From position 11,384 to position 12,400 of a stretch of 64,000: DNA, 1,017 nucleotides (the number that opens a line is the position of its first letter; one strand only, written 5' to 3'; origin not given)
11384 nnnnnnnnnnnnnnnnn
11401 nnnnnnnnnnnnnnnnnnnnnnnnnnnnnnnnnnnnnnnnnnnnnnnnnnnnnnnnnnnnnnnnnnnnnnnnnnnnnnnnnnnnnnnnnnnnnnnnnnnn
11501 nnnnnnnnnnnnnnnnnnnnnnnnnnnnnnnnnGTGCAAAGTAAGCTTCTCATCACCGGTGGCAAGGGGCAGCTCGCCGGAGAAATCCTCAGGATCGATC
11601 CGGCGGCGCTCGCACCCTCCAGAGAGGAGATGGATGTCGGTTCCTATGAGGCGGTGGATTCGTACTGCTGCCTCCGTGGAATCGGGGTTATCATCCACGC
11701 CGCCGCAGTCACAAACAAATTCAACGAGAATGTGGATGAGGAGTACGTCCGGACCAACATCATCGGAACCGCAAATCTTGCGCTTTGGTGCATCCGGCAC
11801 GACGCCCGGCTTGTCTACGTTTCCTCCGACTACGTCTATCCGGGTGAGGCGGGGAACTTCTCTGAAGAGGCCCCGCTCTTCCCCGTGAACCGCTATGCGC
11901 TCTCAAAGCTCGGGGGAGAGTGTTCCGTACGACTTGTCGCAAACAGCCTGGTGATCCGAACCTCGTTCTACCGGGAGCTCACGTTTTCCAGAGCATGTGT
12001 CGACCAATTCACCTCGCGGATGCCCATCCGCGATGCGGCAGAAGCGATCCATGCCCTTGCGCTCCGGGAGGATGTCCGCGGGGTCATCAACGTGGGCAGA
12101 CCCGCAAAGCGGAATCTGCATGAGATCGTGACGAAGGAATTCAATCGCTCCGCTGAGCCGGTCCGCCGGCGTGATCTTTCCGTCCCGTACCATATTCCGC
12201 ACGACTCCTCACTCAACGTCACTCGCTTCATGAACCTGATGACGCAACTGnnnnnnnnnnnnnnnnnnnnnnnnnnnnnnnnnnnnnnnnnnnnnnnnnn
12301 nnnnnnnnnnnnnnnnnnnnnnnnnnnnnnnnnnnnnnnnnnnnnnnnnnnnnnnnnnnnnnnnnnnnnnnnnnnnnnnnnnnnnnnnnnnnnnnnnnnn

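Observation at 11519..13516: Single-polypeptide fusion of an RmlD-like 4-ketoreductase with a TylC3-like sugar C-methyltransferase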

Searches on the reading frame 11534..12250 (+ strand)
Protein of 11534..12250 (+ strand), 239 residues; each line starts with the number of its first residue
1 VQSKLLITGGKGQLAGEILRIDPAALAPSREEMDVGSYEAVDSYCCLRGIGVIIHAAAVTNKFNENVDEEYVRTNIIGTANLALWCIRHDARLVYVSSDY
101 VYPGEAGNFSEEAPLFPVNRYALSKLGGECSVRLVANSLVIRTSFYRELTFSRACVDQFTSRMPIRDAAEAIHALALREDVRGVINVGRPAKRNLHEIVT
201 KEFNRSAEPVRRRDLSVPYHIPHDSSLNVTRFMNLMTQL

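Call 19: search_solved_structures(query=window:11534-12250:+, max_evalue=0.01, show_alignments=3)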
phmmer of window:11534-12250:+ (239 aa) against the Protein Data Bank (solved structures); distinct sequences matched with E-value up to 0.01: 26.
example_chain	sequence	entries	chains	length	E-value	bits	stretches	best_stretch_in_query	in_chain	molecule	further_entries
2ggs_A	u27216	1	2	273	5.7e-12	48.9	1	18-147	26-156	273aa long hypothetical dTDP-4-dehydrorhamnose reductase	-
9gpi_D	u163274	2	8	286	2.8e-10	43.4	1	4-145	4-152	dTDP-4-dehydrorhamnose reductase, putative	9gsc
3sc6_A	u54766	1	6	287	6.2e-10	42.2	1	1-145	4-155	dTDP-4-dehydrorhamnose reductase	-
1vl0_A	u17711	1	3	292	8.1e-10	41.8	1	3-145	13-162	DTDP-4-dehydrorhamnose reductase, rfbD ortholog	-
5u9c_A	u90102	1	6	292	3.5e-08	36.5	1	1-144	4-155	dTDP-4-dehydrorhamnose Reductase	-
8shh_A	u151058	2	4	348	3.9e-08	36.3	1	47-133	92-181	dTDP-glucose 4,6-dehydratase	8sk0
8g22_A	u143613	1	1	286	7.7e-08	35.4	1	4-145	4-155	dTDP-4-dehydrorhamnose reductase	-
4wpg_A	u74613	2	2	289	1.1e-07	34.9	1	4-145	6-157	dTDP-4-dehydrorhamnose reductase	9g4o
1r66_A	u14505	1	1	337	2.1e-06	30.7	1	47-134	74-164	TDP-glucose-4,6-dehydratase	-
6kv9_A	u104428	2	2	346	2.4e-06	30.5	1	36-130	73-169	MoeE5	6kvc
4f6c_A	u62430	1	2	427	4.7e-06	29.5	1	29-99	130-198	AusA reductase domain protein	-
2ydx_A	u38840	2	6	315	5.2e-06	29.4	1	52-133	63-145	METHIONINE ADENOSYLTRANSFERASE 2 SUBUNIT BETA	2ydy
4ndn_E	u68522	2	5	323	5.6e-06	29.3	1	52-133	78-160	Methionine adenosyltransferase 2 subunit beta | Isoform 2 of Methionine adenosyltransferase 2 subunit beta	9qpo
4ktt_E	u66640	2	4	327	5.7e-06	29.3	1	52-133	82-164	Methionine adenosyltransferase 2 subunit beta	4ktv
30gd_E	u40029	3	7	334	6e-06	29.2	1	52-133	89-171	Isoform 1 of Methionine adenosyltransferase 2 subunit beta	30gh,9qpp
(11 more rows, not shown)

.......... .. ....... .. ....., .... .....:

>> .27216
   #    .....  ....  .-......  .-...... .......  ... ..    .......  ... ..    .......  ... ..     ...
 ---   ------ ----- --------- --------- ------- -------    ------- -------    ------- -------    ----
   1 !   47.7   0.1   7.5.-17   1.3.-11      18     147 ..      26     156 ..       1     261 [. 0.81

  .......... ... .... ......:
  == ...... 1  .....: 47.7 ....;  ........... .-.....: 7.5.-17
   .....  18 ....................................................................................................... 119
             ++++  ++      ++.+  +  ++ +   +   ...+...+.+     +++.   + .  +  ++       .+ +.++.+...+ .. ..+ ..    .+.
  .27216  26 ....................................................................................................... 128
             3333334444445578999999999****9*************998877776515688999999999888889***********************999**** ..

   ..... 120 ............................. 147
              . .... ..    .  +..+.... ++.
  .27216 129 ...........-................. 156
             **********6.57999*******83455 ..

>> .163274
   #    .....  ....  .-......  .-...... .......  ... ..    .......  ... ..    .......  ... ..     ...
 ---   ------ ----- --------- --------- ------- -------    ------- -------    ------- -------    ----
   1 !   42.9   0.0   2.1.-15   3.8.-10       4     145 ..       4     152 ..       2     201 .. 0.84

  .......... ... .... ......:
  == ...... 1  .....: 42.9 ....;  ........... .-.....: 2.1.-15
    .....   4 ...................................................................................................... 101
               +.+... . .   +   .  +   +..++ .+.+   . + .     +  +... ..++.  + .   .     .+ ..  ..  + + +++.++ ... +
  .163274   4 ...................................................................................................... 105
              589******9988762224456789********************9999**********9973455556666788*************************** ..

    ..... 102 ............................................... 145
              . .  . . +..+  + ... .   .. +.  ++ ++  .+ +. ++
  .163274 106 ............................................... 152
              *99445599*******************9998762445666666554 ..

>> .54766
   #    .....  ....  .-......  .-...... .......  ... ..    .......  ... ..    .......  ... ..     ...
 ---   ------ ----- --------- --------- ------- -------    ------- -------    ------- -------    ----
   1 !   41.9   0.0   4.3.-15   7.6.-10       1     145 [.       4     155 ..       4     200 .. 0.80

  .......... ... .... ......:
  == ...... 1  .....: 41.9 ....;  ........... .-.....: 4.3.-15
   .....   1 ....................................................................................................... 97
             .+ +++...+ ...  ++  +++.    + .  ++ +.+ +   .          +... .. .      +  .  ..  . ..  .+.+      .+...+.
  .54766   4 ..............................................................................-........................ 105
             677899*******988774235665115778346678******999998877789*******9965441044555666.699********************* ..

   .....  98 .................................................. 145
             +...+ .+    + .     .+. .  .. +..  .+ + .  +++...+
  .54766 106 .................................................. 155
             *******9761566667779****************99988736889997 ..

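Call 40: search_protein_representatives(protein=window:11534-12250:+)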
Query: 239 residues. Proteins with E-value up to 0.001 (for the whole library): 9773; up to 1e-10: 718; up to 1e-30: 38. The best 150 are listed.
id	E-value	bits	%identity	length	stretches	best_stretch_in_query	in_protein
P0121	2.6e-80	285.6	56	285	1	1-232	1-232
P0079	3.3e-72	259.0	52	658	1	2-235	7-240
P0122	7.4e-56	205.6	42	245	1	3-238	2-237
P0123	1.1e-44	169.0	65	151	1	1-117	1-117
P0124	5.3e-41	157.0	44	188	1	49-234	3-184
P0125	1.4e-40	155.6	39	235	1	3-234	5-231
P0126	5.2e-40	153.7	39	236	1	4-235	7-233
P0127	1.0e-38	149.5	56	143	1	4-129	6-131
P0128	2.3e-38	148.3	41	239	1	2-235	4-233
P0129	8.9e-38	146.4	39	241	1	4-233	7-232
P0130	4.2e-37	144.2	41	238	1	4-237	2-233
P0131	9.3e-37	143.1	39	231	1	5-214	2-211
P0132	1.3e-36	142.6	40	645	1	4-233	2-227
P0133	1.8e-36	142.1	40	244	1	2-234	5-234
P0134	3.0e-36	141.4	36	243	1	3-235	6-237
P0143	4.2e-35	137.7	38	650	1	3-235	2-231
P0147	4.0e-34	134.5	34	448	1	2-232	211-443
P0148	3.5e-33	131.4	36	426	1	4-235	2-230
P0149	8.8e-33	130.1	39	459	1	3-230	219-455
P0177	5.2e-28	114.5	40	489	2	44-236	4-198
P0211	4.3e-25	104.9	32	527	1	4-234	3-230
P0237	9.3e-24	100.6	32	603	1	3-237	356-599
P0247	3.9e-23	98.5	30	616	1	3-236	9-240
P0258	3.2e-22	95.6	36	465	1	5-212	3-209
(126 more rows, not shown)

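Call 41: search_protein_families(library=pfam, proteins=[P0132, P0143, P0147, P0149, P0148, P0237, P0211, P0258, P0177, P0247], max_evalue=0.0001)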
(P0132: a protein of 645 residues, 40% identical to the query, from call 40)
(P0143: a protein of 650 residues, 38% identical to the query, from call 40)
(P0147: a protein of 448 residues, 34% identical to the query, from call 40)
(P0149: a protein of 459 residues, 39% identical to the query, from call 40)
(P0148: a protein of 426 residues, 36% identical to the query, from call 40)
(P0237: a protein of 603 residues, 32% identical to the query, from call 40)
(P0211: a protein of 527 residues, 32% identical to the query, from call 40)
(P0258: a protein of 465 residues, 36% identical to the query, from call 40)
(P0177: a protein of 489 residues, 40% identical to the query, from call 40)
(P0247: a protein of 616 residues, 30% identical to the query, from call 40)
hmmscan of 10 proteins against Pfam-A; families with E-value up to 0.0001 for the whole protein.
P0132 (645 aa): 9 families
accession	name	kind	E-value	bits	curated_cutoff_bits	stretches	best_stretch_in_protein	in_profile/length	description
PF08484.17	Methyltransf_14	-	2.7e-42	144.7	23.5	1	485-640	2-160/160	C-methyltransferase C-terminal domain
PF04321.23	RmlD_sub_bind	-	1.9e-35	122.8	27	1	1-143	1-149/287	RmlD substrate binding domain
PF01370.27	Epimerase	-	7.1e-16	58.8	20.9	1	3-132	1-154/240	NAD dependent epimerase/dehydratase family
PF08421.16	Methyltransf_13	-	1.6e-14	54.3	31.3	1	242-303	1-62/62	Putative zinc binding domain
PF02719.21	Polysacc_synt_2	-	8.6e-11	42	20.2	1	30-98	60-129/293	Polysaccharide biosynthesis protein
PF13489.12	Methyltransf_23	-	1.4e-10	41.6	27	1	332-477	21-161/164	Methyltransferase domain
PF16363.11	GDP_Man_Dehyd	-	3.1e-09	37.2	27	1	31-136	59-169/332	GDP-mannose 4,6 dehydratase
PF07993.18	NAD_binding_4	-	1.2e-06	28.4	20.1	1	49-135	90-192/258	Male sterility protein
PF08242.18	Methyltransf_12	-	1.3e-06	29.4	30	1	338-434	1-98/98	Methyltransferase domain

P0143 (650 aa): 10 families
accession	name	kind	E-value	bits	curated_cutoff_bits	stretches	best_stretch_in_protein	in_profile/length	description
PF08484.17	Methyltransf_14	-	2.1e-43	148.3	23.5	1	488-644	2-160/160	C-methyltransferase C-terminal domain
PF04321.23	RmlD_sub_bind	-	6e-31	108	27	1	3-169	2-176/287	RmlD substrate binding domain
PF08421.16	Methyltransf_13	-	2.2e-17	63.4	31.3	1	244-305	1-62/62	Putative zinc binding domain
PF01370.27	Epimerase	-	9.5e-12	45.3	20.9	1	4-135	1-156/240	NAD dependent epimerase/dehydratase family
PF13489.12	Methyltransf_23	-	9.4e-10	38.9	27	1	338-461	22-142/164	Methyltransferase domain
PF08242.18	Methyltransf_12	-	1.6e-09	38.8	30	1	344-437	2-98/98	Methyltransferase domain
PF08241.18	Methyltransf_11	-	9.5e-08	33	21.2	1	344-439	2-95/95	Methyltransferase domain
PF02719.21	Polysacc_synt_2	-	1.9e-07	31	20.2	1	37-100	66-130/293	Polysaccharide biosynthesis protein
PF16363.11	GDP_Man_Dehyd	-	2.2e-06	27.8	27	1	37-138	64-170/332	GDP-mannose 4,6 dehydratase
PF13649.12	Methyltransf_25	-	3.6e-06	28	27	1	342-435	1-97/97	Methyltransferase domain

P0147 (448 aa): 6 families
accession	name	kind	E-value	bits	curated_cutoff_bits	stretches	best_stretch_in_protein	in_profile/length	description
PF00908.23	dTDP_sugar_isom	-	1.7e-38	132.4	27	1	11-193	4-166/168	dTDP-4-dehydrorhamnose 3,5-epimerase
PF04321.23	RmlD_sub_bind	-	1.1e-33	117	27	1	213-383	2-177/287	RmlD substrate binding domain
PF01370.27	Epimerase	-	1.7e-14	54.3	20.9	1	214-348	1-156/240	NAD dependent epimerase/dehydratase family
PF02719.21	Polysacc_synt_2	-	9.7e-12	45.1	20.2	1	244-314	63-131/293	Polysaccharide biosynthesis protein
PF16363.11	GDP_Man_Dehyd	-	7.6e-10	39.2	27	1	243-353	60-172/332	GDP-mannose 4,6 dehydratase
PF07993.18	NAD_binding_4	-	2.1e-06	27.5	20.1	1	255-325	82-168/258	Male sterility protein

P0149 (459 aa): 5 families
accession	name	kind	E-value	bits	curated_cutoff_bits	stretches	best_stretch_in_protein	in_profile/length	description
PF00908.23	dTDP_sugar_isom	-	2.6e-38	131.8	27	1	10-186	3-163/168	dTDP-4-dehydrorhamnose 3,5-epimerase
PF04321.23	RmlD_sub_bind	-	2.5e-31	109.2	27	1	220-437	2-241/287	RmlD substrate binding domain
PF01370.27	Epimerase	-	3.7e-11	43.4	20.9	1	221-351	1-156/240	NAD dependent epimerase/dehydratase family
PF02719.21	Polysacc_synt_2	-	8.8e-07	28.8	20.2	1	250-347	62-148/293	Polysaccharide biosynthesis protein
PF07993.18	NAD_binding_4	-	2.9e-05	23.8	20.1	0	264-322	87-145/258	Male sterility protein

P0148 (426 aa): 5 families
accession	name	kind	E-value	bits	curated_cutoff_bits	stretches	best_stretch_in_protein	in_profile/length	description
PF04321.23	RmlD_sub_bind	-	4.5e-35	121.6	27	1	1-169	1-177/287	RmlD substrate binding domain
PF01370.27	Epimerase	-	1.7e-16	60.8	20.9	1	4-129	2-151/240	NAD dependent epimerase/dehydratase family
PF08421.16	Methyltransf_13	-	2.1e-14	53.9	31.3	1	243-304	1-62/62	Putative zinc binding domain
PF02719.21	Polysacc_synt_2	-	8.9e-11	41.9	20.2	1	31-98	61-129/293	Polysaccharide biosynthesis protein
PF16363.11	GDP_Man_Dehyd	-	3.7e-10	40.2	27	1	29-134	57-167/332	GDP-mannose 4,6 dehydratase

P0237 (603 aa): 6 families
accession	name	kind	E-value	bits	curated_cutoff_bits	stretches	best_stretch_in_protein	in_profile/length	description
PF04321.23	RmlD_sub_bind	-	1.4e-31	110.1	27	1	357-506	2-150/287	RmlD substrate binding domain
PF01408.29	GFO_IDH_MocA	-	1.5e-26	93.9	24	1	7-125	1-119/120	Oxidoreductase family, NAD-binding Rossmann fold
PF01370.27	Epimerase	-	1.3e-18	67.7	20.9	1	358-493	1-153/240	NAD dependent epimerase/dehydratase family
PF22725.1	GFO_IDH_MocA_C3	-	3.3e-18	66.3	27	1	135-250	2-123/124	GFO/IDH/MocA C-terminal domain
PF16363.11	GDP_Man_Dehyd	-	1.7e-15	57.7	27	1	387-493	58-164/332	GDP-mannose 4,6 dehydratase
PF02719.21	Polysacc_synt_2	-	2.3e-10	40.6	20.2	1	389-462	62-131/293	Polysaccharide biosynthesis protein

P0211 (527 aa): 5 families
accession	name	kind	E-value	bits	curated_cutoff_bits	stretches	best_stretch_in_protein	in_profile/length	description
PF04321.23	RmlD_sub_bind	-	7.2e-29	101.2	27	1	3-147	2-149/287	RmlD substrate binding domain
PF01370.27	Epimerase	-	2.3e-13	50.6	20.9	1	4-142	1-160/240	NAD dependent epimerase/dehydratase family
PF16363.11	GDP_Man_Dehyd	-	6e-09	36.2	27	1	34-162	59-190/332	GDP-mannose 4,6 dehydratase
PF02719.21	Polysacc_synt_2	-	1.2e-08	35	20.2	1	15-108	41-136/293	Polysaccharide biosynthesis protein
PF00535.33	Glycos_transf_2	-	7e-07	29.8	23.3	1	243-352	2-116/168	Glycosyl transferase family 2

P0258 (465 aa): 11 families
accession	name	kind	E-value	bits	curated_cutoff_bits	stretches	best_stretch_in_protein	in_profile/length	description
PF04321.23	RmlD_sub_bind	-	3.2e-37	128.6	27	1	1-143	1-149/287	RmlD substrate binding domain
PF13489.12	Methyltransf_23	-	4.7e-21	75.7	27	1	260-404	21-162/164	Methyltransferase domain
PF01370.27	Epimerase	-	3.4e-19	69.6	20.9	1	4-145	2-168/240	NAD dependent epimerase/dehydratase family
PF13847.12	Methyltransf_31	-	1.9e-16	60.5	27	1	261-375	3-123/145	Methyltransferase domain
PF08241.18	Methyltransf_11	-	7.8e-15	55.7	21.2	1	266-359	1-95/95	Methyltransferase domain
PF08242.18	Methyltransf_12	-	1.4e-12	48.6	30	1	266-357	1-98/98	Methyltransferase domain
PF13649.12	Methyltransf_25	-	1.7e-12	48.3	27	1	265-355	1-97/97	Methyltransferase domain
PF07993.18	NAD_binding_4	-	5.5e-12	45.8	20.1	1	44-141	86-203/258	Male sterility protein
PF16363.11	GDP_Man_Dehyd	-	9.9e-12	45.4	27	1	24-134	53-168/332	GDP-mannose 4,6 dehydratase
PF01073.25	3Beta_HSD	-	3.4e-10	39.8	22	1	17-137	38-164/280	3-beta hydroxysteroid dehydrogenase/isomerase family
PF02719.21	Polysacc_synt_2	-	1.3e-07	31.6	20.2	1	31-137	62-156/293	Polysaccharide biosynthesis protein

P0177 (489 aa): 6 families
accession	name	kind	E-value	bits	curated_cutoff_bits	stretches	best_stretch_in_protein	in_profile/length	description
PF01370.27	Epimerase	-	1.5e-41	142.8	20.9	2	227-455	2-239/240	NAD dependent epimerase/dehydratase family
PF04321.23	RmlD_sub_bind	-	1.1e-32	113.8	27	2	3-105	45-149/287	RmlD substrate binding domain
PF16363.11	GDP_Man_Dehyd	-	1.4e-22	81.1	27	2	228-377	2-164/332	GDP-mannose 4,6 dehydratase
PF01073.25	3Beta_HSD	-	6.4e-10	39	22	0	9-74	66-133/280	3-beta hydroxysteroid dehydrogenase/isomerase family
PF02719.21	Polysacc_synt_2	-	5e-09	36.2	20.2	1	4-61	72-130/293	Polysaccharide biosynthesis protein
PF07993.18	NAD_binding_4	-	3.1e-06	27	20.1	1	8-97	87-192/258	Male sterility protein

P0247 (616 aa): 8 families
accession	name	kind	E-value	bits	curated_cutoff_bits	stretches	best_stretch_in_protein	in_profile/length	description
PF01041.23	DegT_DnrJ_EryC1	-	1.2e-88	298.2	19.8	1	261-610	6-359/360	DegT/DnrJ/EryC1/StrS aminotransferase family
PF04321.23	RmlD_sub_bind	-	6.1e-25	88.3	27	1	10-154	2-149/287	RmlD substrate binding domain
PF01370.27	Epimerase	-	1e-13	51.7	20.9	1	13-147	3-158/240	NAD dependent epimerase/dehydratase family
PF16363.11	GDP_Man_Dehyd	-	4.4e-11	43.3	27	1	40-160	58-181/332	GDP-mannose 4,6 dehydratase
PF00266.25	Aminotran_5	-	4e-10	39.7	21.5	1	262-413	27-189/371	Aminotransferase class-V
PF00155.27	Aminotran_1_2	-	1.3e-08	34.8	19.7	1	276-397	40-183/361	Aminotransferase class I and II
PF02719.21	Polysacc_synt_2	-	1.1e-06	28.5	20.2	1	41-108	61-128/293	Polysaccharide biosynthesis protein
PF01073.25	3Beta_HSD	-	1.8e-05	24.3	22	1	38-140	49-155/280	3-beta hydroxysteroid dehydrogenase/isomerase family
